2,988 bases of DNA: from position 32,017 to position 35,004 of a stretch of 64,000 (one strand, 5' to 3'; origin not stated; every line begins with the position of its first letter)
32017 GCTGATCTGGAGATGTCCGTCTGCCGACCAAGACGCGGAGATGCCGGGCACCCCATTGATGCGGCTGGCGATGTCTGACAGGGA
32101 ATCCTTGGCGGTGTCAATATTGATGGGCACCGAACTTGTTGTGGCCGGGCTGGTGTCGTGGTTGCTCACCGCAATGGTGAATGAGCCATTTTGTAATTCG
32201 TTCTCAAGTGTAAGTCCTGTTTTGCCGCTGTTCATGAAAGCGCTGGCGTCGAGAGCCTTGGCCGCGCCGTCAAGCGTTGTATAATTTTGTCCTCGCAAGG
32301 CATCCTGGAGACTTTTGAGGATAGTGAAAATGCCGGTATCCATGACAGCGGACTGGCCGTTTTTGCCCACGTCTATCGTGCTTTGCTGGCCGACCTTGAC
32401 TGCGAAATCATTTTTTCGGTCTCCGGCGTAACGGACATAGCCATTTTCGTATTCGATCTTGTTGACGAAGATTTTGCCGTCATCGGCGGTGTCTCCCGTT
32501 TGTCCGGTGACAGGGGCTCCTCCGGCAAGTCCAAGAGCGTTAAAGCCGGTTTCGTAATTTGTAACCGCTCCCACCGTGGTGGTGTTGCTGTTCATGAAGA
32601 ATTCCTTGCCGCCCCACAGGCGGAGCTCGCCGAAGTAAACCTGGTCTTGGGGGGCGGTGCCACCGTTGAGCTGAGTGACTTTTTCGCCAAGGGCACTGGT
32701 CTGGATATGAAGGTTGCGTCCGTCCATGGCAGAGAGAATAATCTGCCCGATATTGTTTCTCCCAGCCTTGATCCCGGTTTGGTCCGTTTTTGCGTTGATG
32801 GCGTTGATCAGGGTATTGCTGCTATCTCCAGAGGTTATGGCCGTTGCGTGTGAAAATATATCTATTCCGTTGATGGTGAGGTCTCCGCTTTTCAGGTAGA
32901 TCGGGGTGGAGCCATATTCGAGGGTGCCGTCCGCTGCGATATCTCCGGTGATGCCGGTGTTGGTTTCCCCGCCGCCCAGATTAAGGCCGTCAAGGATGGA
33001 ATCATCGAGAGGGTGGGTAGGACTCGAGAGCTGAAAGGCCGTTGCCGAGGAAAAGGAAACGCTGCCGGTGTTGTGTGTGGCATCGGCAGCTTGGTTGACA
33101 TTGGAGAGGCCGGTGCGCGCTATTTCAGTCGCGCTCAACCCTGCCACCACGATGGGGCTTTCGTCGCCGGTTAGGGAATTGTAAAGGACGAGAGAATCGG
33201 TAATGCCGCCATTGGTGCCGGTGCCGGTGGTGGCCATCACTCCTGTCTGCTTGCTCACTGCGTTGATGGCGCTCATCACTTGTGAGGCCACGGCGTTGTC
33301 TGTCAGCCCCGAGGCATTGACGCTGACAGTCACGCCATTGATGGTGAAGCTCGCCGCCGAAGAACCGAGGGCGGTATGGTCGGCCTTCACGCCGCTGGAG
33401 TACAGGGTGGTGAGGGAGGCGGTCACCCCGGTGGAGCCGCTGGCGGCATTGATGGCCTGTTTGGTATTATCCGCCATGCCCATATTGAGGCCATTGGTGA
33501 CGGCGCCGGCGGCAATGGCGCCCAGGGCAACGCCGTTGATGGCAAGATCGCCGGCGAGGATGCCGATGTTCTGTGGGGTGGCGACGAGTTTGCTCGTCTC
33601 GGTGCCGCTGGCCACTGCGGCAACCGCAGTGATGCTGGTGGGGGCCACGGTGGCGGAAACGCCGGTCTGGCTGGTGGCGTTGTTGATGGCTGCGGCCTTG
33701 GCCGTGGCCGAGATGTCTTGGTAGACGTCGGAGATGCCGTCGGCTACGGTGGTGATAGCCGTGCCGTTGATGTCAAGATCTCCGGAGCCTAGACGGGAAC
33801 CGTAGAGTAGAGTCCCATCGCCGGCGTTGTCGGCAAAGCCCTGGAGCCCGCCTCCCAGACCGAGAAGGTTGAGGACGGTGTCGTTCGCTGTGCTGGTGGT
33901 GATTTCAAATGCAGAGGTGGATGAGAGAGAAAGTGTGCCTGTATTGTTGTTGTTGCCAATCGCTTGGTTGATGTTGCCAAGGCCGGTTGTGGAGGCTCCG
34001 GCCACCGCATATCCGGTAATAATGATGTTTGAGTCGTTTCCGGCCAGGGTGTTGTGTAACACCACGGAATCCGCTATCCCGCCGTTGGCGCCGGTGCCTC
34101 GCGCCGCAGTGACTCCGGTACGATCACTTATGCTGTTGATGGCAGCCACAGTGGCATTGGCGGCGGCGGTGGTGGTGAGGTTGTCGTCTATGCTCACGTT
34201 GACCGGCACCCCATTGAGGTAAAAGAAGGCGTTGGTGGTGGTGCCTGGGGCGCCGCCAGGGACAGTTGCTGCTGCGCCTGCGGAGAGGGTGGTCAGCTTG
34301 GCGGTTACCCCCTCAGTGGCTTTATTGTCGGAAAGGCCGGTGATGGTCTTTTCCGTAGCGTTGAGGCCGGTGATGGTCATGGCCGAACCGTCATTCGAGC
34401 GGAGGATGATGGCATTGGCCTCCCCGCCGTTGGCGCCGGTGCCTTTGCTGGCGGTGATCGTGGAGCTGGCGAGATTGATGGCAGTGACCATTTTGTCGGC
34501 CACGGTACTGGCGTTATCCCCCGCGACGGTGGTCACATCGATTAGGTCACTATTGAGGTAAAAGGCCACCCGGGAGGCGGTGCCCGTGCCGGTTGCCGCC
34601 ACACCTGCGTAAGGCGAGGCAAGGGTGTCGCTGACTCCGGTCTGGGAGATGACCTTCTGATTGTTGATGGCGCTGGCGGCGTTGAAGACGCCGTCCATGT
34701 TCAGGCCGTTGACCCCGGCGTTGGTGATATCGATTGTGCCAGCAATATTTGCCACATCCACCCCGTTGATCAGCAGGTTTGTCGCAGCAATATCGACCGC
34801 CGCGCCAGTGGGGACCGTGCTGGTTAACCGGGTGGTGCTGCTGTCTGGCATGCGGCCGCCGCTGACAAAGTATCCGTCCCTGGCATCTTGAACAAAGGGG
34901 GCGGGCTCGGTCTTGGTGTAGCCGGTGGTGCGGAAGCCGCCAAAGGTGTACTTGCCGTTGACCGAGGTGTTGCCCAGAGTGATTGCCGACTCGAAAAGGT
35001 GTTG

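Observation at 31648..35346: FlgL is about four times its canonical size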

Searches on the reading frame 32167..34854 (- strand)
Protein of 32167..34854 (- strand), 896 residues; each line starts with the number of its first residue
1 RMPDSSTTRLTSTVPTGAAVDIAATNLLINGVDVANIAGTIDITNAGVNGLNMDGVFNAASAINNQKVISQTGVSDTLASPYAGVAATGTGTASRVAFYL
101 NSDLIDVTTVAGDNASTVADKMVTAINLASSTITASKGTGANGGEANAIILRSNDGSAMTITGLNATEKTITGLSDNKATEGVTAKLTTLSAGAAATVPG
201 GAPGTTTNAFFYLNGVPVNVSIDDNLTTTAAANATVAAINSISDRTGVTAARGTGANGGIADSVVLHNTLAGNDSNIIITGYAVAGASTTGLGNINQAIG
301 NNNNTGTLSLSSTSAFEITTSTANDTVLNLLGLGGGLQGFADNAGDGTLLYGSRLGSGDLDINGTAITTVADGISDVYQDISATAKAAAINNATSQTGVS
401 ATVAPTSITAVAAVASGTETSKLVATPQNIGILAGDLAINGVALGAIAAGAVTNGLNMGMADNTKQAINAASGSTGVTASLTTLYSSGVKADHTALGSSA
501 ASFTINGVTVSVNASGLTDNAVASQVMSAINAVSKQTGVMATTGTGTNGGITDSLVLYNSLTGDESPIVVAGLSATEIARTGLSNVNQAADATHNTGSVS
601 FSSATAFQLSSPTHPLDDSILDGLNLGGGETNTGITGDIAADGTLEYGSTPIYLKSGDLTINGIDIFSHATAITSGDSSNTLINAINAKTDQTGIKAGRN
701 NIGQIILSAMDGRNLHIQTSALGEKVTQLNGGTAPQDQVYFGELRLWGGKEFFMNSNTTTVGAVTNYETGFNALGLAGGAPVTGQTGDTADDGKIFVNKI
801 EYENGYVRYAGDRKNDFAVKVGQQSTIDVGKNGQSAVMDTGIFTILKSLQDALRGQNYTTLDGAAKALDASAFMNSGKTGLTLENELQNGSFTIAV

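Call 35: search_protein_representatives(protein=window:32167-34854:-)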
Query: 896 residues. Proteins with E-value up to 0.001 (for the whole library): 128; up to 1e-10: 53; up to 1e-30: 32. The best 128 are listed.
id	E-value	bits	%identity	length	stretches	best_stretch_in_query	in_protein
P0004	0.0e+00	1126.3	66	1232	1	2-895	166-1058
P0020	2.3e-229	780.1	47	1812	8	452-894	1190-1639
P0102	2.6e-217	740.2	60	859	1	228-896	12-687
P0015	7.8e-217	738.7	58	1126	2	304-896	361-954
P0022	8.9e-195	665.7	49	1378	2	180-895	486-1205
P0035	1.9e-175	601.8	47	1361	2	179-895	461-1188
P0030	2.1e-169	581.8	47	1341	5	648-896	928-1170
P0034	1.0e-166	572.9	44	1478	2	18-641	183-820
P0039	3.2e-166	571.3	45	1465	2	10-630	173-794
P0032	2.4e-165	568.4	51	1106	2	182-896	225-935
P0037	2.6e-161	555.0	47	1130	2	220-894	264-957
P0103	2.4e-150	518.8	48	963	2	323-896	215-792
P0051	1.7e-139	482.9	47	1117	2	182-889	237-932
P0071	5.8e-121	421.6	50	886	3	654-894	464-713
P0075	8.7e-110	384.6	45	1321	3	617-895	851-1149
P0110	6.6e-54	199.8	51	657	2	654-894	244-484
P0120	6.9e-23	97.2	39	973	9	631-754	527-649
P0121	2.5e-21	92.1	38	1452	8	353-414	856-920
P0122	2.5e-20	88.8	38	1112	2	425-648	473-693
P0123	1.0e-19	86.8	40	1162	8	654-804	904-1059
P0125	8.3e-19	83.8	41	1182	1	431-655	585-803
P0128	3.2e-18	81.8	38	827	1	336-649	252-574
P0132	1.1e-15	73.4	40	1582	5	654-797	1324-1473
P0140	1.1e-10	56.9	35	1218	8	657-724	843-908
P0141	4.5e-10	54.8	34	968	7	351-412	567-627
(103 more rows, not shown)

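Call 39: search_protein_families(library=ncbifam, proteins=[P0120, P0121, P0123, P0140, P0141, P0122, P0125, P0110, P0128], max_evalue=0.00001)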
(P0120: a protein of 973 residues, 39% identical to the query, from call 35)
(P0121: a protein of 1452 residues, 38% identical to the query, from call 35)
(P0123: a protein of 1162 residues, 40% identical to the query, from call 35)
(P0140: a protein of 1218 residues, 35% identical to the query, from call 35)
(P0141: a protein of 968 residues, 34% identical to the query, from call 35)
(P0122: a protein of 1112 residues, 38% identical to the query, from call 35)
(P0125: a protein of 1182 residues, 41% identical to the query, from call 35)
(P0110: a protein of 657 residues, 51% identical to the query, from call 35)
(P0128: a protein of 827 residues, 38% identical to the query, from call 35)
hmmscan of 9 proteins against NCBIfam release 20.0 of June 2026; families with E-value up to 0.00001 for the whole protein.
P0120 (973 aa): 5 families
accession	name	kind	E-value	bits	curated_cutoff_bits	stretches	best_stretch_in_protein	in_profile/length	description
NF009448.0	PRK12806.1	equivalog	1.5e-49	169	531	5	406-568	202-366/475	flagellin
NF010115.0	PRK13588.1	subfamily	1.7e-34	119.7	503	2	416-564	217-370/514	flagellin B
NF006264.0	PRK08411.1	subfamily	2e-34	119.3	729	2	420-567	214-355/572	flagellin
NF010116.0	PRK13589.1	subfamily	5.5e-25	88.1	983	1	424-566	216-354/576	flagellin A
NF009234.0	PRK12584.1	equivalog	1.4e-23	83.8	752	1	426-527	218-316/510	flagellin A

P0121 (1452 aa): 9 families
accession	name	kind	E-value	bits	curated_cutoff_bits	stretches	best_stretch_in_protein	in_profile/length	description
NF010115.0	PRK13588.1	subfamily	9.1e-25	87.6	503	1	891-998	226-326/514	flagellin B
NF006264.0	PRK08411.1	subfamily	1.7e-20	73.3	729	1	891-998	216-316/572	flagellin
TIGR02171.1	Fb_sc_TIGR02171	subfamily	2.1e-20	72.4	544.35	2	147-266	61-172/912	TIGR02171 family lipoprotein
NF010116.0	PRK13589.1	subfamily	6.1e-16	58.2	983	0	891-992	216-310/576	flagellin A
NF009234.0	PRK12584.1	equivalog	3.4e-09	36.3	752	0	893-995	218-313/510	flagellin A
TIGR03440.2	egtB_TIGR03440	equivalog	3.8e-09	36.1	360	0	343-407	332-401/413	ergothioneine biosynthesis protein EgtB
TIGR03525.2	GldK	equivalog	6.8e-09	35.5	350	0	248-270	251-273/408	T9SS ring complex lipoprotein PorK/GldK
NF051459.1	pyoverdine_PvdO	equivalog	1.6e-07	30.7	500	0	133-175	44-87/280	dihydropyoverdine dehydrogenase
NF041186.1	SenA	equivalog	1e-06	28.4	420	1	236-403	272-365/382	selenoneine synthase SenA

P0123 (1162 aa): 24 families
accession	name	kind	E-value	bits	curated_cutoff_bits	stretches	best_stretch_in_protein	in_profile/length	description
NF010115.0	PRK13588.1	subfamily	1.1e-134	450.3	503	2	1-337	1-332/514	flagellin B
NF006264.0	PRK08411.1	subfamily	3.3e-125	419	729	3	1-331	1-316/572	flagellin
NF009234.0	PRK12584.1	equivalog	5.3e-115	385.4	752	2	1-331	1-316/510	flagellin A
NF010116.0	PRK13589.1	subfamily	7.6e-107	358.4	983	3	1-329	1-314/576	flagellin A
NF009448.0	PRK12806.1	equivalog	2.7e-86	290.3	531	2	4-384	4-380/475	flagellin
NF006467.0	PRK08869.1-2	subfamily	5.1e-61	206.9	443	2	4-295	4-283/400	flagellin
NF009444.0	PRK12802.1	equivalog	4.2e-60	203.7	332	2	1-274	1-271/282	flagellin domain-containing protein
NF006466.0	PRK08869.1-1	subfamily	1.9e-58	198.8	426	2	1-294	1-297/377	flagellin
NF006468.0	PRK08869.1-3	subfamily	5.8e-57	193.5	436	2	2-178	2-180/378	polar flagellin E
NF006469.0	PRK08869.1-4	equivalog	2e-56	192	627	2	1-182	1-184/377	flagellin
NF005294.0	PRK06819.1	subfamily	1.5e-52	179.4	387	2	5-285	5-274/376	FliC/FljB family flagellin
NF038071.1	lat_flg_LafA_2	exception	1.4e-48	165.8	365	2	1-184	1-187/284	lateral flagellin LafA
NF006470.0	PRK08869.1-5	equivalog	2.5e-48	165.2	423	2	3-297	2-302/388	flagellin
NF009446.0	PRK12804.1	subfamily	7.4e-46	157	352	2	3-179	1-187/301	flagellin Hag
NF005953.0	PRK08026.1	subfamily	1.2e-42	147.3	619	2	4-595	4-473/548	FliC/FljB family flagellin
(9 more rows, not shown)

P0140 (1218 aa): 5 families
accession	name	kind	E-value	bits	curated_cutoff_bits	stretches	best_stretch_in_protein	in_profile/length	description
NF009448.0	PRK12806.1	equivalog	5.6e-37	127.6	531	4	633-748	206-330/475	flagellin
NF010115.0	PRK13588.1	subfamily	6.4e-36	124.4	503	3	956-1102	180-321/514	flagellin B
NF009234.0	PRK12584.1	equivalog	1.2e-35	123.6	752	3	806-914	218-322/510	flagellin A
NF006264.0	PRK08411.1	subfamily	1.3e-35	123.2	729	3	993-1102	205-311/572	flagellin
NF010116.0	PRK13589.1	subfamily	1.2e-25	90.2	983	3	991-1101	202-310/576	flagellin A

P0141 (968 aa): 5 families
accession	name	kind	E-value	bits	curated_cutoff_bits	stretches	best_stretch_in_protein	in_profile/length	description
NF009448.0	PRK12806.1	equivalog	1.2e-41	143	531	3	533-733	162-356/475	flagellin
NF010115.0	PRK13588.1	subfamily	2.3e-27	96.2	503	2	599-738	225-368/514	flagellin B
NF006264.0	PRK08411.1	subfamily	3.1e-24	85.6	729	2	600-707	216-320/572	flagellin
NF010116.0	PRK13589.1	subfamily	1.7e-17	63.4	983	1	600-697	216-310/576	flagellin A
NF009234.0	PRK12584.1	equivalog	3.3e-14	52.9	752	1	602-722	218-332/510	flagellin A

P0122 (1112 aa): 1 family
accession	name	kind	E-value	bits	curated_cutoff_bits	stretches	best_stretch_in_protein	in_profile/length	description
NF012211.1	tand_rpt_95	domain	1.4e-07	31.4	90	0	672-732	23-83/98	tandem-95 repeat protein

P0125 (1182 aa): 0 families

P0110 (657 aa): 11 families
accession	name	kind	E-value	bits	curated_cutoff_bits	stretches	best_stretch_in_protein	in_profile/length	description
TIGR02550.1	flagell_flgL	equivalog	1.2e-48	166.4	127.2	2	2-141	1-141/387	flagellar hook-associated protein FlgL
NF005187.0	PRK06663.1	equivalog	1.2e-30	106.7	337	2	1-140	2-142/419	flagellar hook-associated protein 3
NF005980.0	PRK08073.1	equivalog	5.4e-24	84.9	291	2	1-140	1-140/287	flagellar hook-associated protein 3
NF009361.0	PRK12717.1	equivalog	5.6e-22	78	407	2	1-140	1-141/524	flagellar hook-associated protein 3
NF006265.0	PRK08412.1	equivalog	3.6e-19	68.4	749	2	1-139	1-139/827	flagellar hook-associated protein FlgL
NF009448.0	PRK12806.1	equivalog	2.1e-17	63.1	531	1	10-359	16-361/475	flagellin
NF010115.0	PRK13588.1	subfamily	5.9e-11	42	503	1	172-338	191-346/514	flagellin B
NF006489.0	PRK08913.1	equivalog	5.5e-09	35.9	217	1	1-239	3-226/303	flagellin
NF011282.0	PRK14692.1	equivalog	1.4e-08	33.5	878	1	1-140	1-140/749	flagellar hook-associated protein FlgL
NF009362.0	PRK12718.1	equivalog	2.6e-08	33.3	602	1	1-213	1-205/510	flagellar hook-associated protein FlgL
NF006468.0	PRK08869.1-3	subfamily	5.3e-06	25.7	436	0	16-126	18-128/378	polar flagellin E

P0128 (827 aa): 6 families
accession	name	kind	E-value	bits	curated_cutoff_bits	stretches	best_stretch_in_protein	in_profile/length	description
TIGR02492.1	flgK_ends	equivalog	2.3e-102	343.5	170.75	2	7-373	2-367/437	flagellar hook-associated protein FlgK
TIGR02488.1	flgG_G_neg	equivalog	1.5e-09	37.8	252.75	0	787-823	219-255/259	flagellar basal-body rod protein FlgG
NF004241.1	PRK05682.1-5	equivalog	2.6e-07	30.1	469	0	15-43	12-40/446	flagellar hook protein FlgE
NF040922.1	flgE_Caulobact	equivalog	1.5e-06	27.5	750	0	786-824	463-501/505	flagellar hook protein FlgE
TIGR03506.1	FlgEFG_subfam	subfamily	2.4e-06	27.5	70.25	1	7-70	2-66/351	flagellar hook-basal body complex protein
TIGR01395.1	FlgC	equivalog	2.6e-06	27.8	102.1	0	7-36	3-32/137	flagellar basal body rod protein FlgC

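Call 49: list_cluster_members(proteins=[P0123, P0120, P0121, P0140, P0141, P0128, P0110, P0132])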
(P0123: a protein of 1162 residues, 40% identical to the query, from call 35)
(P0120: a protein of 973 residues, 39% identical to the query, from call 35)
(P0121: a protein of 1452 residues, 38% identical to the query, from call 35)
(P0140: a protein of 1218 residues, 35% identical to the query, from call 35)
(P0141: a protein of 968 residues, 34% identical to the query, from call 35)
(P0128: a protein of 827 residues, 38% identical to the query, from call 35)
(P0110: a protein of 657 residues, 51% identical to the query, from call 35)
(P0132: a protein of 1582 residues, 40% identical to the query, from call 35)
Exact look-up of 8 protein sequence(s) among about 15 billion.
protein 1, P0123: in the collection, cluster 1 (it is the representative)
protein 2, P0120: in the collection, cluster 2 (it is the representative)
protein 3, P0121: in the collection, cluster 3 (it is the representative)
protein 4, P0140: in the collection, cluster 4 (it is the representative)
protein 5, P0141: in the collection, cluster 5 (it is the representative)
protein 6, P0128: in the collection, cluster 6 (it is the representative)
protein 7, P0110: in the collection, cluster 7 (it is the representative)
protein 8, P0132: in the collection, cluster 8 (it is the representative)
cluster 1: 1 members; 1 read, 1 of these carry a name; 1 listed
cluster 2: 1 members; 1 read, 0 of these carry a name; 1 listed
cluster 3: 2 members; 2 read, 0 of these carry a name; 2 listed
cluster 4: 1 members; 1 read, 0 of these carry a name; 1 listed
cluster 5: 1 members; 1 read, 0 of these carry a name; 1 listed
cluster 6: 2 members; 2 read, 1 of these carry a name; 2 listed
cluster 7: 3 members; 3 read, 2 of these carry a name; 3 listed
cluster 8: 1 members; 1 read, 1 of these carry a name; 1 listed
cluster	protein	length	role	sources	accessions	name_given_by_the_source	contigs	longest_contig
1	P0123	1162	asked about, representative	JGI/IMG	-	flagellin-like hook-associated protein FlgL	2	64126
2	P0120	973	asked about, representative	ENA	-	-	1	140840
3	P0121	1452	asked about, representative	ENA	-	-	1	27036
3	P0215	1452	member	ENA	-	-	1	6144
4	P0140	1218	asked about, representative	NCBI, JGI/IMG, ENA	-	-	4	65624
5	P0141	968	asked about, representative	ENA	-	-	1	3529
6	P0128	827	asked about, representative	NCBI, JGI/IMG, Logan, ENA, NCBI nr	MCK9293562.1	MAG: flagellar hook-associated protein FlgK [Desulfobulbaceae bacterium] | flagellar hook-associated protein FlgK [Desulfobulbaceae bacterium]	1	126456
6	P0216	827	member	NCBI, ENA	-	-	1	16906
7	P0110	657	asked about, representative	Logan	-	-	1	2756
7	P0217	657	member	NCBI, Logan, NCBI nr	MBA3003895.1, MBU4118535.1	MAG: hypothetical protein FP813_08600 [Desulfurivibrio sp.] | hypothetical protein [Desulfurivibrio sp.]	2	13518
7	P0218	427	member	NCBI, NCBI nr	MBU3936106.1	MAG: hypothetical protein KKD53_01110, partial [Proteobacteria bacterium] | hypothetical protein [Pseudomonadota bacterium]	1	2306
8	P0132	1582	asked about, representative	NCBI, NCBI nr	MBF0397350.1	MAG: hypothetical protein HQK78_11300 [Desulfobacterales bacterium] | hypothetical protein [Desulfobacterales bacterium]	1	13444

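Call 52: find_homologous_proteins(query=P0123, max_evalue=1e-10)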
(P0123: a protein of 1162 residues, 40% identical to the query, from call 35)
Query P0123 (1162 aa): 1010 proteins with E <= 1e-10 among 8000 candidates; the best 120 are listed.
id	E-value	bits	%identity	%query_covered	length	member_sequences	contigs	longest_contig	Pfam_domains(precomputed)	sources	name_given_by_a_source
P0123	0.0e+0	2417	100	100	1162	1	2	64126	PF07196.19,PF00700.28,PF00669.26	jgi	jgi:flagellin-like hook-associated protein FlgL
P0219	0.0e+0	1799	76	100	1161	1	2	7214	PF07196.19,PF00700.28,PF00669.26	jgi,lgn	jgi:flagellin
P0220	0.0e+0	1760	76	100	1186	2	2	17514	PF07196.19,PF00700.28,PF00669.26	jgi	jgi:flagellin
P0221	0.0e+0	1757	74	100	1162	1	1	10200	PF07196.19,PF00700.28,PF00669.26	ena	-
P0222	0.0e+0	1574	68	100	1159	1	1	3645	PF07196.19,PF00700.28,PF00669.26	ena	-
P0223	0.0e+0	1509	65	100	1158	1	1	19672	PF07196.19,PF00700.28,PF00669.26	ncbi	ncbi:MAG: flagellin [Thermodesulfobacteriota bacterium]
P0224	0.0e+0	1455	65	100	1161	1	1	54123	PF07196.19,PF00700.28,PF00669.26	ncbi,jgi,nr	ncbi:MAG: flagellin [Desulforegulaceae bacterium]|nr:flagellin [Desulforegulaceae bacterium]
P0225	0.0e+0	1371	62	100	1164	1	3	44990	PF07196.19,PF00700.28,PF00669.26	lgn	-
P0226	0.0e+0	1371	65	100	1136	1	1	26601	PF07196.19,PF00700.28,PF00669.26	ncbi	ncbi:MAG: flagellin [Desulfobacteraceae bacterium]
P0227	0.0e+0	1350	61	100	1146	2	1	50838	PF07196.19,PF00700.28,PF00669.26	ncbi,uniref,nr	ncbi:flagellin N-terminal helical domain-containing protein [Desulforegula conservatrix]|uniref:flag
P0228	0.0e+0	1344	59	100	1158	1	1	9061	PF07196.19,PF00700.28,PF00669.26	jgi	-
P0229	0.0e+0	1341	59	100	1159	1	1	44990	PF00700.28,PF00669.26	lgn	-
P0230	0.0e+0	1339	64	100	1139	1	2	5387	PF07196.19,PF00700.28,PF00669.26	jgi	jgi:flagellin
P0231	0.0e+0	1336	63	100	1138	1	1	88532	PF07196.19,PF00700.28,PF00669.26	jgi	jgi:flagellin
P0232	0.0e+0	1330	61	100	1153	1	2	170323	PF07196.19,PF00700.28,PF00669.26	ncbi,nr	ncbi:MAG: hypothetical protein CSB21_00860 [Deltaproteobacteria bacterium]|nr:MAG: hypothetical prot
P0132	0.0e+0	1305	57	63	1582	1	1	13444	PF17164.11,PF07196.19,PF00700.28,PF00669.26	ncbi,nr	ncbi:MAG: hypothetical protein HQK78_11300 [Desulfobacterales bacterium]|nr:hypothetical protein [De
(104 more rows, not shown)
